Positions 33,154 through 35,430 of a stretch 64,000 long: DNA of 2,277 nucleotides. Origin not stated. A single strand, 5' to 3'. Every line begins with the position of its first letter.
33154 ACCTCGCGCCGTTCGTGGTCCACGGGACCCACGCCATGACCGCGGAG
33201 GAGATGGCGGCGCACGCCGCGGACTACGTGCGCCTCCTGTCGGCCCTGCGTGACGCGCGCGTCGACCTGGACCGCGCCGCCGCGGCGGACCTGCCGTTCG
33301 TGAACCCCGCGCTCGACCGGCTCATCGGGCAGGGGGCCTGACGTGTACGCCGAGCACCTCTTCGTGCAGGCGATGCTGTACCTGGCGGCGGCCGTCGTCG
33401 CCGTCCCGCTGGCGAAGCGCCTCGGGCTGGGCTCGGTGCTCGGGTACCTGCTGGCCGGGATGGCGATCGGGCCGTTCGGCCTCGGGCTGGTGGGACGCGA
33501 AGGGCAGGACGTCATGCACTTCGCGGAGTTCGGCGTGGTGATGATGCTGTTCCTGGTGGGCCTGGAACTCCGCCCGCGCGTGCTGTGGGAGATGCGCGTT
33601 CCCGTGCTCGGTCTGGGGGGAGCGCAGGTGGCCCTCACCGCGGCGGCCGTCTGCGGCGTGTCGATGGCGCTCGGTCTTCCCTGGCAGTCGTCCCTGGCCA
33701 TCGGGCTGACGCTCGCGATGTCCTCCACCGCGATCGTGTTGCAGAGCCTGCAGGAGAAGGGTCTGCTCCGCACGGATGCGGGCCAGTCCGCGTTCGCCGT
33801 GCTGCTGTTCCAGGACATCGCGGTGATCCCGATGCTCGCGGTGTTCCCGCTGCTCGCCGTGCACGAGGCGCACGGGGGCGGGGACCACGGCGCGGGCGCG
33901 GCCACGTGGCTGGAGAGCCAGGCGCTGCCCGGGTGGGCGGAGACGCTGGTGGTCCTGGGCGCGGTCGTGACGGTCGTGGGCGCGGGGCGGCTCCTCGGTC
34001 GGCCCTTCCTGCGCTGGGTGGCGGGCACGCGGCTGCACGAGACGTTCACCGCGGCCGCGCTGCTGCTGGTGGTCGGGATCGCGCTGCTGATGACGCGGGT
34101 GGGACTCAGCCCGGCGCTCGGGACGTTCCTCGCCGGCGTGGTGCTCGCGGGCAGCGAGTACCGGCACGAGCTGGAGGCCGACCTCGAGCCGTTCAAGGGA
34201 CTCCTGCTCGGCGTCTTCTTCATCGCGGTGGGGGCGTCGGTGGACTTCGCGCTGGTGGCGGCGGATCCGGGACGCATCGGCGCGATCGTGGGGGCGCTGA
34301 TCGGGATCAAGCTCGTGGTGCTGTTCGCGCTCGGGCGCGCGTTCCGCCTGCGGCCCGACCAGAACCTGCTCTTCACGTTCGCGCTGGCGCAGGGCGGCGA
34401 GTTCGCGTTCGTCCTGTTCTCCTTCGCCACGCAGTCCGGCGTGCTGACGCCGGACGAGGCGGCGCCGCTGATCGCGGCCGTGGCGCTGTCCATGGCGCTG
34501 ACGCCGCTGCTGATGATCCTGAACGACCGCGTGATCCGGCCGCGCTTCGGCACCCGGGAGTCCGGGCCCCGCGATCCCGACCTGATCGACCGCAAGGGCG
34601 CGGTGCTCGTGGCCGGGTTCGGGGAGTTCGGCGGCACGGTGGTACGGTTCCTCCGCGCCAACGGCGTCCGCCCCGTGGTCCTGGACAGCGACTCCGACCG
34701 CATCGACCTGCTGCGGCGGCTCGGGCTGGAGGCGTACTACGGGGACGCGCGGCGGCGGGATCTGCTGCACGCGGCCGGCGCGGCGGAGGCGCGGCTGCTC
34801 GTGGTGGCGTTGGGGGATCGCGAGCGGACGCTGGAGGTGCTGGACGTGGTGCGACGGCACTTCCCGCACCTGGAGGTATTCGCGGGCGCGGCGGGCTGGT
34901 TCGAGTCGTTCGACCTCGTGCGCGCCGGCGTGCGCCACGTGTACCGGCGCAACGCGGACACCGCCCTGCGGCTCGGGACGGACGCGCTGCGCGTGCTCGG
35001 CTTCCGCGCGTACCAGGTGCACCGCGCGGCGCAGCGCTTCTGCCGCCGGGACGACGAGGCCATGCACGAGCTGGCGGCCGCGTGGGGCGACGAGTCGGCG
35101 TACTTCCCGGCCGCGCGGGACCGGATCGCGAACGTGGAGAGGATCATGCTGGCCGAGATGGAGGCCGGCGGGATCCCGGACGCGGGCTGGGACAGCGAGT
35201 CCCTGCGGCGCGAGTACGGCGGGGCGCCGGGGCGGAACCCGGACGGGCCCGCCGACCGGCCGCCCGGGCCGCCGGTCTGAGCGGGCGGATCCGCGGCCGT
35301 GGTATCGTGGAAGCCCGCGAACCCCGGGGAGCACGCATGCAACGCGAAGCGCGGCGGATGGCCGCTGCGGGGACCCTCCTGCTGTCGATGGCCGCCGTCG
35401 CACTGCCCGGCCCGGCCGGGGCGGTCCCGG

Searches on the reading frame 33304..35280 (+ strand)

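Call 68: search_protein_families(library=pfam, proteins=[window:33304-35280:+], max_evalue=0.001)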
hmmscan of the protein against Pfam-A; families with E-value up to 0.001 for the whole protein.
window:33304-35280:+ (658 aa): 2 families
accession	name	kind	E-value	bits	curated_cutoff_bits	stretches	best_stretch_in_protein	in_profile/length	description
PF00999.27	Na_H_Exchanger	-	2e-59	201.8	26.2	1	29-403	4-373/375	Sodium/hydrogen exchanger, transmembrane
PF02254.24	TrkA_N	-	1.6e-18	67.6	23.8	1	434-530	1-97/116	TrkA-N domain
